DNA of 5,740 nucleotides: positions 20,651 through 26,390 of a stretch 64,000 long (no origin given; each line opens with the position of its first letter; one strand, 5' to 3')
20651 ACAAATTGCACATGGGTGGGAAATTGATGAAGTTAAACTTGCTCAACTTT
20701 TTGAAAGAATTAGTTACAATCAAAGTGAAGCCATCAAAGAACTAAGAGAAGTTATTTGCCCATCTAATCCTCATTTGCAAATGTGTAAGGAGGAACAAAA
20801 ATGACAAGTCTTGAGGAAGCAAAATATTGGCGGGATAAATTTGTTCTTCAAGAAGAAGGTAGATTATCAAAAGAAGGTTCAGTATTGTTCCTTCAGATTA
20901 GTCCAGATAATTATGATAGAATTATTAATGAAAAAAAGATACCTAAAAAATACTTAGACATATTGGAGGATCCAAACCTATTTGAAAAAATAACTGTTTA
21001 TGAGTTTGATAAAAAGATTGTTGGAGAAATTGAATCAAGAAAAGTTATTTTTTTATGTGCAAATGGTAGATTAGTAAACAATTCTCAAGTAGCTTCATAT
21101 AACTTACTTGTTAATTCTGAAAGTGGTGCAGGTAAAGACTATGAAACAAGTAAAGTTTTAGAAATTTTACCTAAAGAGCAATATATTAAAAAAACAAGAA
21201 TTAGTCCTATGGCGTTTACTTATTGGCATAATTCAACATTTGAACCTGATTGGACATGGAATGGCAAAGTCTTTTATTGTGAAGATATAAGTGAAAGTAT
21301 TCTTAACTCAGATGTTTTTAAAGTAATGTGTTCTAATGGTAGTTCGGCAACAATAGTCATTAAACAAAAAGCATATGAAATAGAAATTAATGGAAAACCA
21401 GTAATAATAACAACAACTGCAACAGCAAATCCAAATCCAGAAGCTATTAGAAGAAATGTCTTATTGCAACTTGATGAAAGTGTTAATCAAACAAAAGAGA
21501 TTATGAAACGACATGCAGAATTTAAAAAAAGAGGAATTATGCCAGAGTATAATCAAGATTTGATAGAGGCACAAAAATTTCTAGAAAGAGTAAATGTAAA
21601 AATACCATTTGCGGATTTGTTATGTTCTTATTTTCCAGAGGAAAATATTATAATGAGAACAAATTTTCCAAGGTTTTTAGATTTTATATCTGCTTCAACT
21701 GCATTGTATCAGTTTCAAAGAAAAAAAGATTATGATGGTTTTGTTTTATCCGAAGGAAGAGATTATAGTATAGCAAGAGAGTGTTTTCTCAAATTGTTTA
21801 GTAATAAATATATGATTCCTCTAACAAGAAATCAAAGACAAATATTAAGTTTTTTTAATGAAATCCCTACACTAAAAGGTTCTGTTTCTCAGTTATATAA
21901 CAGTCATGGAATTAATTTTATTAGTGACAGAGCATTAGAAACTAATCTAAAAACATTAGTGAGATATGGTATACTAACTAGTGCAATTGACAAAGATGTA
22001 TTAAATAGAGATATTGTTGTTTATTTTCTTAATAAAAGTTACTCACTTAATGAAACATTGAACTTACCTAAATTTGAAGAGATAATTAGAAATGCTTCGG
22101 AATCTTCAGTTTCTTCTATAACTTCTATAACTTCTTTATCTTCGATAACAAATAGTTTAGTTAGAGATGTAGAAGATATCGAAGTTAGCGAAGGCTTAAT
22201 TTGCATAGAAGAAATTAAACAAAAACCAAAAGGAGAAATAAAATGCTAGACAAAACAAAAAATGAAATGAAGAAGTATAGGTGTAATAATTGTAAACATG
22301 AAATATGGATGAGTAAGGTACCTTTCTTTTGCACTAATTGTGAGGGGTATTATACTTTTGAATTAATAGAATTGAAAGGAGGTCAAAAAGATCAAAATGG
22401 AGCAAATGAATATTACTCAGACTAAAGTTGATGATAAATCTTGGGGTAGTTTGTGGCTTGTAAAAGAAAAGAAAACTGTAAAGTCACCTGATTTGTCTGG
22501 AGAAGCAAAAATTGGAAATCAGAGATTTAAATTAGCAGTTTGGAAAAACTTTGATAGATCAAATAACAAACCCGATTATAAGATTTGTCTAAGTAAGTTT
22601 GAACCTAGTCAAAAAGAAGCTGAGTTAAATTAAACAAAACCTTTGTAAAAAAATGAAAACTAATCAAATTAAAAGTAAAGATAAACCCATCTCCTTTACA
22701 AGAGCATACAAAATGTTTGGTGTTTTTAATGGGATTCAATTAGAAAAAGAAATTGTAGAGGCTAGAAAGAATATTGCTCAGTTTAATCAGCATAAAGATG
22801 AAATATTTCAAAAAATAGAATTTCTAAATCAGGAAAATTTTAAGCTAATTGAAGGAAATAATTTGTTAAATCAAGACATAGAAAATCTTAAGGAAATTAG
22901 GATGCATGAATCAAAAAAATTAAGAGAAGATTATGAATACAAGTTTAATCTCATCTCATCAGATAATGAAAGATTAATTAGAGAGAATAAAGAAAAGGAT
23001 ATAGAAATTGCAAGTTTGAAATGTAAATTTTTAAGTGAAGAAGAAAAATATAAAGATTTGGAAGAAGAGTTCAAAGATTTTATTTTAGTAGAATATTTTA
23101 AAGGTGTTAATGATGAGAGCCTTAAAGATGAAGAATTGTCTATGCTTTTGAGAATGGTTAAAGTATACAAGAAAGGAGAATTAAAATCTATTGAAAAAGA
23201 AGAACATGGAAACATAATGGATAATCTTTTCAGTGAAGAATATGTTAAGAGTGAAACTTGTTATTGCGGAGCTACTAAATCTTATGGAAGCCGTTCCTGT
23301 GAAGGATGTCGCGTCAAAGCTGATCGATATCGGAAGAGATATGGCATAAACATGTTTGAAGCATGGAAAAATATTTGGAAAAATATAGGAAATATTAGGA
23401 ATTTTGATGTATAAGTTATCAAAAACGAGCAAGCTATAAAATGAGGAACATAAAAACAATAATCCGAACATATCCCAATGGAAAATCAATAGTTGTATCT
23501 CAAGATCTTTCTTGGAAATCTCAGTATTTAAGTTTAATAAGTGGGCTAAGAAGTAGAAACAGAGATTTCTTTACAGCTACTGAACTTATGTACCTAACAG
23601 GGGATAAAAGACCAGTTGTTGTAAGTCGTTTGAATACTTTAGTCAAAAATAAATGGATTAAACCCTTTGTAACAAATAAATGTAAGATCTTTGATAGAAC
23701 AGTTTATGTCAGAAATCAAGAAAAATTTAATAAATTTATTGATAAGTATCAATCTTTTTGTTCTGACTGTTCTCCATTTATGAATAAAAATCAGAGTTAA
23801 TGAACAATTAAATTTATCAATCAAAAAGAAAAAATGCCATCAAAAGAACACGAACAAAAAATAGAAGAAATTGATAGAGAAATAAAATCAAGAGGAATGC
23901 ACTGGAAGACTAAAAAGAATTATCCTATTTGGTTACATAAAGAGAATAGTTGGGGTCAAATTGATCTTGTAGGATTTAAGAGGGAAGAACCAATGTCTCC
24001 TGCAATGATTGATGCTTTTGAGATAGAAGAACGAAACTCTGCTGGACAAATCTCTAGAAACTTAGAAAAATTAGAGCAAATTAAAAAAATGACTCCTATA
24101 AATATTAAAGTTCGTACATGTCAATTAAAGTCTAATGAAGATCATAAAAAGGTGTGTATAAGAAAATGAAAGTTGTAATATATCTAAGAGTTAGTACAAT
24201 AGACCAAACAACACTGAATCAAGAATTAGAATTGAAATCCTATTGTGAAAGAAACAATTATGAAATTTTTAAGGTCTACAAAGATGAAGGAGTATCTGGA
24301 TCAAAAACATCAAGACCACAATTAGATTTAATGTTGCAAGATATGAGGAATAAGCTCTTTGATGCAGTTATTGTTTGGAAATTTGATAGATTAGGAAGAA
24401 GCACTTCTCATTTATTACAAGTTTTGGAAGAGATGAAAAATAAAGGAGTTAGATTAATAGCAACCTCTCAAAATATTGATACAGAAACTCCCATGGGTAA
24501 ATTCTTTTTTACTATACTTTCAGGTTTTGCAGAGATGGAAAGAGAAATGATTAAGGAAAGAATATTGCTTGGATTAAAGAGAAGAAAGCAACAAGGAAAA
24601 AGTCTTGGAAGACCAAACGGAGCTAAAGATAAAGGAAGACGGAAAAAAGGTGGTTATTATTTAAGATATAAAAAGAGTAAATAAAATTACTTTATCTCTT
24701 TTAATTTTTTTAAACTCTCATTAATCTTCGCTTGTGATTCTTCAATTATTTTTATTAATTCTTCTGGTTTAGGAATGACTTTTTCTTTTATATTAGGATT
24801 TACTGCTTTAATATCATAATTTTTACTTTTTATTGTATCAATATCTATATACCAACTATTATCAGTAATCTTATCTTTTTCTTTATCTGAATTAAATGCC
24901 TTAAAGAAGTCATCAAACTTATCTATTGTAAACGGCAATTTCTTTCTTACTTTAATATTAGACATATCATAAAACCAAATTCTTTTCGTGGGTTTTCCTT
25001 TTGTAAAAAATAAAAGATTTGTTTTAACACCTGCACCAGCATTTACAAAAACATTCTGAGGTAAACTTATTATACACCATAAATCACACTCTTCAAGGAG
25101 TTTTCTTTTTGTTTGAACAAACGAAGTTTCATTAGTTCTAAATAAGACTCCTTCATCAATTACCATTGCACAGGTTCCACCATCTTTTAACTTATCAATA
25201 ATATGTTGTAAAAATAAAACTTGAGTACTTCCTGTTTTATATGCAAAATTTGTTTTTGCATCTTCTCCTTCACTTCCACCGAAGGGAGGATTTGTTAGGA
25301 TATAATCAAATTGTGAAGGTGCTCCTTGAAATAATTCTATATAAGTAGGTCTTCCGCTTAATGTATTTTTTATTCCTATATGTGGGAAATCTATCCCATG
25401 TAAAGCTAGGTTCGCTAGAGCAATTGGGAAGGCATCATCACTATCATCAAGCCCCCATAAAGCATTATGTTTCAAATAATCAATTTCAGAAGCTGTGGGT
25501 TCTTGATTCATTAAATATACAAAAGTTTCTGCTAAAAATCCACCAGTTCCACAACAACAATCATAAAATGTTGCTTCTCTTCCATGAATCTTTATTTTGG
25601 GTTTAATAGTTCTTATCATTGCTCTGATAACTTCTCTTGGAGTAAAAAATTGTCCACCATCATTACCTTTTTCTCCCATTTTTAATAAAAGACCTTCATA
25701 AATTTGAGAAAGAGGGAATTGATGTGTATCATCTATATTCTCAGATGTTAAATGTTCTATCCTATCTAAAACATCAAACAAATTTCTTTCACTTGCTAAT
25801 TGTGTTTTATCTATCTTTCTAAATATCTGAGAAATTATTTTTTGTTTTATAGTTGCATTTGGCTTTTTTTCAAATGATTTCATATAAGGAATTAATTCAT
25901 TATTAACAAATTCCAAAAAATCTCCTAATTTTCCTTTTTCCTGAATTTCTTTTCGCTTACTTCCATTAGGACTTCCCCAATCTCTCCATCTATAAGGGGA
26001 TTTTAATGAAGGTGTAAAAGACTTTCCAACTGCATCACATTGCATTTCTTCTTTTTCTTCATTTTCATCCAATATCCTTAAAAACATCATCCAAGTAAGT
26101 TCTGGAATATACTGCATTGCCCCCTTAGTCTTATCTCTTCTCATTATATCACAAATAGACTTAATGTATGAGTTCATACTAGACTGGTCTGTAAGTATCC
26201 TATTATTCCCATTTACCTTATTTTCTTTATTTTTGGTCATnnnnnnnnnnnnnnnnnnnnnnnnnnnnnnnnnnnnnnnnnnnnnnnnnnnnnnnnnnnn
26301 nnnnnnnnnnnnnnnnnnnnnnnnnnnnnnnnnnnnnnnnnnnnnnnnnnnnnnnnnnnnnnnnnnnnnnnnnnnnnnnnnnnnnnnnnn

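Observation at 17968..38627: tRNA-Asp 3' end used repeatedly as an integration site: a tandem array of att-core copies spanning ~20.6 kb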

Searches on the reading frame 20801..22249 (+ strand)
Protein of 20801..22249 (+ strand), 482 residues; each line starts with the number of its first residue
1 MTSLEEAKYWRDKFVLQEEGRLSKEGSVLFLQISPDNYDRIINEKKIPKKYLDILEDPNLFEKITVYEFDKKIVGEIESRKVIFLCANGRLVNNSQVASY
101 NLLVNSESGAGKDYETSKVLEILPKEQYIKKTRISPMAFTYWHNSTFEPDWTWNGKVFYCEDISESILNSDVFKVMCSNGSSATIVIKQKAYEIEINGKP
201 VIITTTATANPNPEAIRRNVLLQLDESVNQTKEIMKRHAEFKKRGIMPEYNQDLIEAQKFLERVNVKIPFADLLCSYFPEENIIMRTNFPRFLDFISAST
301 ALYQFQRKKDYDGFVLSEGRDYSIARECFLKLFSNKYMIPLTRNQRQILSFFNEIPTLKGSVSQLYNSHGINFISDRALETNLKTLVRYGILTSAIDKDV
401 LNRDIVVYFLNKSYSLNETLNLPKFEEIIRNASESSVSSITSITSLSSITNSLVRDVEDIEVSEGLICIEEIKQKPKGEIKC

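Call 13: search_protein_families(library=pfam, proteins=[window:20801-22249:+], max_evalue=0.01)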
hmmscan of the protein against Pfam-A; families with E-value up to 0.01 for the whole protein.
window:20801-22249:+ (482 aa): 0 families

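Call 73: search_protein_families(library=phrogs, proteins=[window:20801-22249:+], max_evalue=0.001)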
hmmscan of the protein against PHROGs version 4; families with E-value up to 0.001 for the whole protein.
window:20801-22249:+ (482 aa): 0 families

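Call 88: search_protein_families(library=ncbifam, proteins=[window:20801-22249:+], max_evalue=0.001)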
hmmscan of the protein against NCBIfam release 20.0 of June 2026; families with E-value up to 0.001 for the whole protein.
window:20801-22249:+ (482 aa): 0 families

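Call 90: search_solved_structures(query=window:20801-22249:+, max_evalue=1)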
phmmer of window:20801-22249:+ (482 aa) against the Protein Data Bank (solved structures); distinct sequences matched with E-value up to 1: 0.

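Call 92: find_related_loci(query=window:20801-22249:+, collection=viral_contigs, flank=10000)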
Query window:20801-22249:+ (482 aa) in viral_contigs; peptide patterns used: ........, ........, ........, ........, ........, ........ (x = any residue, [..] = any of these).
11 stretches matched a pattern, but none encodes a relative of the query by tblastn (E <= 1e-3).

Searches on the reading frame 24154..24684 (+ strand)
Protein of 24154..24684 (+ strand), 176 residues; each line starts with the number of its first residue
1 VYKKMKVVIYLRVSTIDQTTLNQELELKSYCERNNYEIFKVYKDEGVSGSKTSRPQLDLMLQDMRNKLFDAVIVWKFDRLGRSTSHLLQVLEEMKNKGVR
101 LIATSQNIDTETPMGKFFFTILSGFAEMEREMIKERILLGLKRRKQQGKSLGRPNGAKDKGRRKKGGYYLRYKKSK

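Call 13: search_protein_families(library=pfam, proteins=[window:24154-24684:+], max_evalue=0.01)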
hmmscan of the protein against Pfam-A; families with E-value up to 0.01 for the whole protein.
window:24154-24684:+ (176 aa): 1 family
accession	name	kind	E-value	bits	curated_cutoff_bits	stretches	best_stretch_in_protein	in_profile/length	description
PF00239.26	Resolvase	-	5.2e-48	163.3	23.3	1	7-149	1-144/145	Resolvase, N terminal domain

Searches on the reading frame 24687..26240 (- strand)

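Call 15: search_protein_families(library=pfam, proteins=[window:24687-26240:-], max_evalue=0.01)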
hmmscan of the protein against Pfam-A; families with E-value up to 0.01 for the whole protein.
window:24687-26240:- (517 aa): 4 families
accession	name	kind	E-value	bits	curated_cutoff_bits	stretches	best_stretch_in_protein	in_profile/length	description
PF02384.22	N6_Mtase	-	1.1e-56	192.8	20.4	1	177-479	6-299/311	N-6 DNA Methylase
PF12161.14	HsdM_N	-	1.1e-10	42.7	24.5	1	23-161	2-135/135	HsdM N-terminal domain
PF07669.17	Eco57I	-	2.5e-09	37.9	25.3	1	276-398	56-171/171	Eco57I restriction-modification methylase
PF01170.24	UPF0020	-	0.0062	16.7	22.3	0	222-331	29-142/197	RMKL-like, methyltransferase domain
